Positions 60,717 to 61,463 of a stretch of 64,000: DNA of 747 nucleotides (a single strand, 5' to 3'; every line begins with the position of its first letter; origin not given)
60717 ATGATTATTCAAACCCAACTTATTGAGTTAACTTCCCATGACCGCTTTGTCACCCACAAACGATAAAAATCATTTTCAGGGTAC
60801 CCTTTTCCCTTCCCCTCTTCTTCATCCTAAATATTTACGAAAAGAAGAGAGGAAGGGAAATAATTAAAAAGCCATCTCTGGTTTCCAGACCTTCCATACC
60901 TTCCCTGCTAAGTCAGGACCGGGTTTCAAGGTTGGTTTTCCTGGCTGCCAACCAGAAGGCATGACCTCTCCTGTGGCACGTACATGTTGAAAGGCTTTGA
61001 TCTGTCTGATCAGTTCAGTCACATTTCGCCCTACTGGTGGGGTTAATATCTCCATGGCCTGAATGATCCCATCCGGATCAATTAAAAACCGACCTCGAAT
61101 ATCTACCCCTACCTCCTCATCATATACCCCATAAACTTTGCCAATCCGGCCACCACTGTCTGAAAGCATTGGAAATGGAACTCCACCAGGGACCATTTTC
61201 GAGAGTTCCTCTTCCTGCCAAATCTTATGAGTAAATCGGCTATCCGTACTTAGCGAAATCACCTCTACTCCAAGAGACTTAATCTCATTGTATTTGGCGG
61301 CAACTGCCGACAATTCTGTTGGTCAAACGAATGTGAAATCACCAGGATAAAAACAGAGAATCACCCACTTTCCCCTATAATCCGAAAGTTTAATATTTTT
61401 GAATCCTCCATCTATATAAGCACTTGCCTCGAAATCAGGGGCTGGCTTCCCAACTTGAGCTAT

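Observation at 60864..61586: Selenocysteine-containing peroxiredoxin (TGA at the peroxidatic Cys)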

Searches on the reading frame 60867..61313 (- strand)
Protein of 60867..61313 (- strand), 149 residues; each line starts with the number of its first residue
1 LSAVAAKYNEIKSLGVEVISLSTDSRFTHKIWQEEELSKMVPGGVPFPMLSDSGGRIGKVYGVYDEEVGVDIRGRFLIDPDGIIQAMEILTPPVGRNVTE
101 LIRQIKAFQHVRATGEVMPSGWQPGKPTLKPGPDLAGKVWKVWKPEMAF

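Call 16: find_encoding_contigs(protein=window:60867-61313:-, flank=10000, max_places=4)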
Protein seq(149 aa) (149 aa): no gene with exactly this product is on record in the collection.
